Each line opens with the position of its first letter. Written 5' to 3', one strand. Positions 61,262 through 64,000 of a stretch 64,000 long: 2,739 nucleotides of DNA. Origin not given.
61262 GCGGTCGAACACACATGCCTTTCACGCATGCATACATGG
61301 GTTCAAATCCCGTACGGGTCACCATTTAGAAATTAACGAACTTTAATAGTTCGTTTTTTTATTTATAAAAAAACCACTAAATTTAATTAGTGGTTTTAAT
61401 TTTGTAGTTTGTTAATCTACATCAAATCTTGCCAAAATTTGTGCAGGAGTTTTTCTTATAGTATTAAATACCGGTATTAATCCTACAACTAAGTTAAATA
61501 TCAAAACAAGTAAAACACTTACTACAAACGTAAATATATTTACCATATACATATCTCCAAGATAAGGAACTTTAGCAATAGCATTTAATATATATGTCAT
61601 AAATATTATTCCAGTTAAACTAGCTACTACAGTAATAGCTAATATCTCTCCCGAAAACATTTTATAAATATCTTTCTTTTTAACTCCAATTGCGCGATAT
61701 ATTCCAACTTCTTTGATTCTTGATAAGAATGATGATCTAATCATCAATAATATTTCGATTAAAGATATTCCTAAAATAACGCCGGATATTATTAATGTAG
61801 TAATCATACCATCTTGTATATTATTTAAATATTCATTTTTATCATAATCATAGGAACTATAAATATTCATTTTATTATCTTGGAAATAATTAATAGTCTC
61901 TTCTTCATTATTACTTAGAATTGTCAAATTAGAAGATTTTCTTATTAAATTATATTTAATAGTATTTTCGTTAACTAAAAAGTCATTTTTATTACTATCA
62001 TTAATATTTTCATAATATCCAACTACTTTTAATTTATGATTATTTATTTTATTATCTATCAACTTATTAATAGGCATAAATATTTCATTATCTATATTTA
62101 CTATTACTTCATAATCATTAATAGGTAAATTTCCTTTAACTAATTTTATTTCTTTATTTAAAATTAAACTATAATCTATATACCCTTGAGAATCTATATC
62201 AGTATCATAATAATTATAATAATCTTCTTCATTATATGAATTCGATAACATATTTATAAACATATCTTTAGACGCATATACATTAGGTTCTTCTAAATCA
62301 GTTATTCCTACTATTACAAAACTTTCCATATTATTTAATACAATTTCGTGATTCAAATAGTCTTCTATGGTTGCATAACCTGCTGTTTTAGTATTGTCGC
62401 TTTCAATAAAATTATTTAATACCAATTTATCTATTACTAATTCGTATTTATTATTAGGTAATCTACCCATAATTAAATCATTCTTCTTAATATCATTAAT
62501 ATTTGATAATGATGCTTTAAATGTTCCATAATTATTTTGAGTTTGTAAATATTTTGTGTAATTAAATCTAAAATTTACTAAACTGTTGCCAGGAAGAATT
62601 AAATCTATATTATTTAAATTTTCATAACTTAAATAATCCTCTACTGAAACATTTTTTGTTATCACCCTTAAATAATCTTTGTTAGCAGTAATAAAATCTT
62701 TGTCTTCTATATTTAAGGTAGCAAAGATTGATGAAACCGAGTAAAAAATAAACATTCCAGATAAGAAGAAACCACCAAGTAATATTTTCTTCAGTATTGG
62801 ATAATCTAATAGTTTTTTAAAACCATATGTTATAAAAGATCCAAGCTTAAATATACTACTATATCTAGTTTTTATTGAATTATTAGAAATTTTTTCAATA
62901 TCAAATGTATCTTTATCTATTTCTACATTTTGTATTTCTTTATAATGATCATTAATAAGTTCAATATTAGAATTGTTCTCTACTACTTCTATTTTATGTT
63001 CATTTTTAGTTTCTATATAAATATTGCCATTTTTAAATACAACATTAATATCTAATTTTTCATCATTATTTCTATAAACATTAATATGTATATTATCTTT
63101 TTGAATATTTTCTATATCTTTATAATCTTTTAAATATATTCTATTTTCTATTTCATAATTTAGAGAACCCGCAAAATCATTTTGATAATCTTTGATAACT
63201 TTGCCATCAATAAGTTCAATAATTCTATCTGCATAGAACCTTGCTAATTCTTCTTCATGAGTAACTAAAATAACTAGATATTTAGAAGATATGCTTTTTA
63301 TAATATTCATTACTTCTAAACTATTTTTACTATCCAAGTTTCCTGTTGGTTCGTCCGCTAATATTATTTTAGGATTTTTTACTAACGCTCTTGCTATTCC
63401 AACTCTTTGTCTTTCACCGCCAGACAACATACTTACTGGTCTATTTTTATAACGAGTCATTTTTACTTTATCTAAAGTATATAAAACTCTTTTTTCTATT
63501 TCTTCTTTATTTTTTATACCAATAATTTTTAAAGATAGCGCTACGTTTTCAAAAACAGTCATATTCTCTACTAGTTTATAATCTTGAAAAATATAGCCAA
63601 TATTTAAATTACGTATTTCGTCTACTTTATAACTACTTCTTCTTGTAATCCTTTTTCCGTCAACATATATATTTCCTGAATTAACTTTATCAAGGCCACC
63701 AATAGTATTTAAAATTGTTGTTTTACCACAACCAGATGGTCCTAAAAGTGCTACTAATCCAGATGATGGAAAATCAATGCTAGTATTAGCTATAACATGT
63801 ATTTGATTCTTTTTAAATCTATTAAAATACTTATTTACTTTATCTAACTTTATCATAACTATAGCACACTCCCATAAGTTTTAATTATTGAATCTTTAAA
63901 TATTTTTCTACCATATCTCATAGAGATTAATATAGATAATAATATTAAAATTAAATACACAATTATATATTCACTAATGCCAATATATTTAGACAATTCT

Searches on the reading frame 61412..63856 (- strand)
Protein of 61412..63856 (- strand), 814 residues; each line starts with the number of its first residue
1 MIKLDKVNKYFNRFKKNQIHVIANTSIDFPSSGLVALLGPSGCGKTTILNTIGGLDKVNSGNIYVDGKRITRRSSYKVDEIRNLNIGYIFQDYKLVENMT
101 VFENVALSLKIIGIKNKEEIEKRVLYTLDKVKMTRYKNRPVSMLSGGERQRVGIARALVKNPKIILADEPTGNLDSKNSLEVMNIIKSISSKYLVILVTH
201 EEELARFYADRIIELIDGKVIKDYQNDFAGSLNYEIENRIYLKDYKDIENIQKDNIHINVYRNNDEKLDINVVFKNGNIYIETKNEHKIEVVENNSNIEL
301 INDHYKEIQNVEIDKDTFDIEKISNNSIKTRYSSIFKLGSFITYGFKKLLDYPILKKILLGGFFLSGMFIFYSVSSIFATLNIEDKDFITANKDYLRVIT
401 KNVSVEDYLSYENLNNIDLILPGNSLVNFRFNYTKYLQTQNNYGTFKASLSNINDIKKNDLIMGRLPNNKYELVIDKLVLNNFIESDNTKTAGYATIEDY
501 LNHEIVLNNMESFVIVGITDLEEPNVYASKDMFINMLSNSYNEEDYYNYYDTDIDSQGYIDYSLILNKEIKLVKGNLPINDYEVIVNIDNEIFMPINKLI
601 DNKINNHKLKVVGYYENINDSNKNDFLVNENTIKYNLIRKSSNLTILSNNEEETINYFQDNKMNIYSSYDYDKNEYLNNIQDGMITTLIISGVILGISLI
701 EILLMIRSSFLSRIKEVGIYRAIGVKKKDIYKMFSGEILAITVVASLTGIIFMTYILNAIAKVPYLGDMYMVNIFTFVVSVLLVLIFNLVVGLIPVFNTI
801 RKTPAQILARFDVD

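Call 48: find_encoding_contigs(protein=window:61412-63856:-, flank=10000, max_places=4)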
Protein window:61412-63856:- (814 aa): 5 contigs read that carry it; 4 places shown.
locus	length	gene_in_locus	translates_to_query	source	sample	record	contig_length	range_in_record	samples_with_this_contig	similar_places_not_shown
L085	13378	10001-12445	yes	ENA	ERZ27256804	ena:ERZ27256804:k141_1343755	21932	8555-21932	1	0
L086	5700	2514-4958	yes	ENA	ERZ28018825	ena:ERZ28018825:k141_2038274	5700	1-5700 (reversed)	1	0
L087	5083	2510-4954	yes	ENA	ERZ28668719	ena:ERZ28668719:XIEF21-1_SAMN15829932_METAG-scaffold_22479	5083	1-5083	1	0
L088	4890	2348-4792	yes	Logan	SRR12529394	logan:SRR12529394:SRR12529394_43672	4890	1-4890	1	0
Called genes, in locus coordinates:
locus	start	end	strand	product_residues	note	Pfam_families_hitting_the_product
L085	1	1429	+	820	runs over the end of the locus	PF07719:TPR_2 (faint), PF01424:R3H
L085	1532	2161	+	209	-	PF06541:ABC_trans_CmpB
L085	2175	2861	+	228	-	PF00072:Response_reg, PF00486:Trans_reg_C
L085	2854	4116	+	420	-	PF00512:HisKA, PF02518:HATPase_c, PF14501:HATPase_c_5 (weak)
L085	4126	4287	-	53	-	-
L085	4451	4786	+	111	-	PF03551:PadR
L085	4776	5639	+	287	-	PF03006:HlyIII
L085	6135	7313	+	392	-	-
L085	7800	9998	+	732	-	PF00005:ABC_tran, PF02463:SMC_N, PF13304:AAA_21 (faint)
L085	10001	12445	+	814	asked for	PF00005:ABC_tran, PF02687:FtsX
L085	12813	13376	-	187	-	?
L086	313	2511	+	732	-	PF00005:ABC_tran, PF02463:SMC_N, PF13304:AAA_21 (faint)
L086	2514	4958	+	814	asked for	PF00005:ABC_tran, PF02687:FtsX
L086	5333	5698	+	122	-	?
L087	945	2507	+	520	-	-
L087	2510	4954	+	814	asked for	PF00005:ABC_tran, PF02687:FtsX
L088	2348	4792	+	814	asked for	PF00005:ABC_tran, PF02687:FtsX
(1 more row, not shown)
